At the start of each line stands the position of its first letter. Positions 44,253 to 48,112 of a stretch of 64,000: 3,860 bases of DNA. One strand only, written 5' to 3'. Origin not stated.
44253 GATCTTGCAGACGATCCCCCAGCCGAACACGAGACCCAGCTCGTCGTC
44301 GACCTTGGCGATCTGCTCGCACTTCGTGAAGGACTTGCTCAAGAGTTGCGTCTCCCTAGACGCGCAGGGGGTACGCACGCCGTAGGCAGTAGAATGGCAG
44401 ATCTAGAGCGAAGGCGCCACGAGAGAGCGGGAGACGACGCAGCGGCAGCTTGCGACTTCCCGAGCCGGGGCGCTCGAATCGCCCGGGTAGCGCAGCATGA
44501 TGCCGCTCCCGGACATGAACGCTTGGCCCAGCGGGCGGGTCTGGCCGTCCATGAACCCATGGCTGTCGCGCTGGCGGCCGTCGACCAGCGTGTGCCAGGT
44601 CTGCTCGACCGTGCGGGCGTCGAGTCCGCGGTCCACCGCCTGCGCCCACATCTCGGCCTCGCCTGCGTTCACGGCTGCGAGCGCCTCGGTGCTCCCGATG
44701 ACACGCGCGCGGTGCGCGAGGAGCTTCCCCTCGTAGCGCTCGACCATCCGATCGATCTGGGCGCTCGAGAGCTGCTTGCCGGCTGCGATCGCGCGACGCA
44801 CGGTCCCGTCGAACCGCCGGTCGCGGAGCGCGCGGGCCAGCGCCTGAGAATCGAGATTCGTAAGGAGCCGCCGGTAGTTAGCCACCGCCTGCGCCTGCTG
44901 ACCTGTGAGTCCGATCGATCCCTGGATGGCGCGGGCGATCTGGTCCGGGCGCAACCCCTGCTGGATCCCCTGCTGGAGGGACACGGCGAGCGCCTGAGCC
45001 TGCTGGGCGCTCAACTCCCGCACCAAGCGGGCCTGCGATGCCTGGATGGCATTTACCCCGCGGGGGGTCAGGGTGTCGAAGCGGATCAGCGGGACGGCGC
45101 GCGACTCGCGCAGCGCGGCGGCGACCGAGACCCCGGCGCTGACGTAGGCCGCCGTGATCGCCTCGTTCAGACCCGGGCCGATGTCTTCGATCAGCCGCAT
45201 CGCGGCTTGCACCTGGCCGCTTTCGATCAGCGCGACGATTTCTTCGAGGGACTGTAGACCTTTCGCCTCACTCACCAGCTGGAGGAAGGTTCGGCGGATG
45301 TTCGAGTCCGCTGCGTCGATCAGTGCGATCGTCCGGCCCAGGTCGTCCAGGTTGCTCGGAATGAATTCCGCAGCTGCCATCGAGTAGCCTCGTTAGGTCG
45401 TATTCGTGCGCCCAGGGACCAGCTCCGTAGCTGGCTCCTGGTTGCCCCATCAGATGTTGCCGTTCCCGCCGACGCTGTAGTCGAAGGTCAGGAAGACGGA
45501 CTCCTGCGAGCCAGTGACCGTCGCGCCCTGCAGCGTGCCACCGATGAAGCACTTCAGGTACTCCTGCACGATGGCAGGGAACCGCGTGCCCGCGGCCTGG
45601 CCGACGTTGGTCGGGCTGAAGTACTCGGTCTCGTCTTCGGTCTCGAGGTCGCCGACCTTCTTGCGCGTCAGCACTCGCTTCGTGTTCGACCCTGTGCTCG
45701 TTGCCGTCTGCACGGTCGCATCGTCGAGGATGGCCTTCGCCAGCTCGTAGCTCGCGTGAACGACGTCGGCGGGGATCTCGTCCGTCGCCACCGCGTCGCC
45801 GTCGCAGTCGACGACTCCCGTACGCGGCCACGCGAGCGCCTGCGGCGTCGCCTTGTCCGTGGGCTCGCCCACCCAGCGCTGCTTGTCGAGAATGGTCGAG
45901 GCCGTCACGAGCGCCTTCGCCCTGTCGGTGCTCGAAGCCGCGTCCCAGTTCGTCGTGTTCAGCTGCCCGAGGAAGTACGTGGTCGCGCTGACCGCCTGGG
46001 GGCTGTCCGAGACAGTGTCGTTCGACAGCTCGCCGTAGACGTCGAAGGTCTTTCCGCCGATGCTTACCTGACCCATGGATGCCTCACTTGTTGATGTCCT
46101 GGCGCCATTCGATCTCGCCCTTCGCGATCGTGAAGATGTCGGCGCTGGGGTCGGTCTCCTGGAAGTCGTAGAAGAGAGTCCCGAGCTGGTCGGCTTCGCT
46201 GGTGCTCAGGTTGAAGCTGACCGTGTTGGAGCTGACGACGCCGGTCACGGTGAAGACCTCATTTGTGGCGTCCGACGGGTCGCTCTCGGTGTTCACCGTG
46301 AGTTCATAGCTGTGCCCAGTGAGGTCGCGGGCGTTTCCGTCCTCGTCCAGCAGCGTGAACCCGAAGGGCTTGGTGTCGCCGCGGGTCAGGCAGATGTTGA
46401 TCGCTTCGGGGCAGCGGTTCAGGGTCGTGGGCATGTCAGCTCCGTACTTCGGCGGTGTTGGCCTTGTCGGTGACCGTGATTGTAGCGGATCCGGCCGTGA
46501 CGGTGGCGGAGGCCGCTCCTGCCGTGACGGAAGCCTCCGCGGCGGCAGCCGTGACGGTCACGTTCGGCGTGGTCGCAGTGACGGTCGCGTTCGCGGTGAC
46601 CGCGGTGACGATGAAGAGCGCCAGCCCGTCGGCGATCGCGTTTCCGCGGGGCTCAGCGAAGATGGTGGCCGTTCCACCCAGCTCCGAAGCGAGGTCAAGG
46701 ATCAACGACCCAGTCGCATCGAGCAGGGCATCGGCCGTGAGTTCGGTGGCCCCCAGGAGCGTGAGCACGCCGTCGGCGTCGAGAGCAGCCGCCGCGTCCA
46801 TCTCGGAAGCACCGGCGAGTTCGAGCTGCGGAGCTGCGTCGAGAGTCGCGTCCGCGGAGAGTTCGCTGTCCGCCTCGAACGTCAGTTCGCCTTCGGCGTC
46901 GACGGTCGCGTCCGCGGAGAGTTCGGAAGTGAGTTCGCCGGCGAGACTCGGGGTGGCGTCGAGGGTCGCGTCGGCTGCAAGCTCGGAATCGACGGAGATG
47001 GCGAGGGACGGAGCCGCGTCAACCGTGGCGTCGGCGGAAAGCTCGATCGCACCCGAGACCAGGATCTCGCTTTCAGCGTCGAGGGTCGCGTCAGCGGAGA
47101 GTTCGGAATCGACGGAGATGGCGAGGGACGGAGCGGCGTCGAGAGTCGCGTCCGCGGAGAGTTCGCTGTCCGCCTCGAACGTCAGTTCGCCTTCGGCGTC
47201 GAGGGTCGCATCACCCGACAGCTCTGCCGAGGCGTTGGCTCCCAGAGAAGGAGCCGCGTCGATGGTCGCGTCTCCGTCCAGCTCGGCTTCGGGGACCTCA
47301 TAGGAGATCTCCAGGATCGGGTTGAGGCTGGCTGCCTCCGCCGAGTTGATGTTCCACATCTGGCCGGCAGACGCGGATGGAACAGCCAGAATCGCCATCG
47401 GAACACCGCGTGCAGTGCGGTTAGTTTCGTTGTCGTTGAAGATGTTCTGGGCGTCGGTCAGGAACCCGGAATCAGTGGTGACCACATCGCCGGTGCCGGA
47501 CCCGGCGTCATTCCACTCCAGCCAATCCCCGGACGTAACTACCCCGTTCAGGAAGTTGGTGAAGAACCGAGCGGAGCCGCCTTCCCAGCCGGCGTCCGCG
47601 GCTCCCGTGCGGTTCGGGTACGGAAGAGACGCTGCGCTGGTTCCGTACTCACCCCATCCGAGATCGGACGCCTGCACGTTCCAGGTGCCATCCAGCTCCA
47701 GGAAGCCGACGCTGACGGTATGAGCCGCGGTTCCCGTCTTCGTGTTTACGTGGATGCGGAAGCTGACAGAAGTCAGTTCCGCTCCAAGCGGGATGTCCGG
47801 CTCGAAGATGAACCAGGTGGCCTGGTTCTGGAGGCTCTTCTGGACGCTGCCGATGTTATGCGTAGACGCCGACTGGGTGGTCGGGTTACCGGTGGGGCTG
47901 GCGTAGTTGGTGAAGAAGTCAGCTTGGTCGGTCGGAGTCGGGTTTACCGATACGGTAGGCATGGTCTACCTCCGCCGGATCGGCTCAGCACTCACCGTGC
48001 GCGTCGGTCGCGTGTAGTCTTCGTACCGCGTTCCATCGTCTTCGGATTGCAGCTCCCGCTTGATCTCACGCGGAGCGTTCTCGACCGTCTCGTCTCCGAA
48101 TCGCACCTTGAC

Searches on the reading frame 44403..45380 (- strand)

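Call 14: search_protein_families(library=pfam, proteins=[window:44403-45380:-], max_evalue=0.01)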
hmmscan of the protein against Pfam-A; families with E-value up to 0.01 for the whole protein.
window:44403-45380:- (325 aa): 1 family
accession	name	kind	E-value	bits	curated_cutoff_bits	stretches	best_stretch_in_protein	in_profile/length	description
PF04233.19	Phage_Mu_F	-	2.2e-11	44.9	29.6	1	193-316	6-111/112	Phage Mu protein F like protein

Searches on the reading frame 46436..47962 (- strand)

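Call 14: search_protein_families(library=pfam, proteins=[window:46436-47962:-], max_evalue=0.01)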
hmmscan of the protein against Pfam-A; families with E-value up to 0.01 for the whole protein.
window:46436-47962:- (508 aa): 2 families
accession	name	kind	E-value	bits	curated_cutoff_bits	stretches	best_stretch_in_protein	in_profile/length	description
PF05594.20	Fil_haemagg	-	0.002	19.2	21.5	1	356-420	2-68/72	Haemagglutinin repeat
PF12723.13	DUF3809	-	0.006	17.3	25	0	227-268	65-105/137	Protein of unknown function (DUF3809)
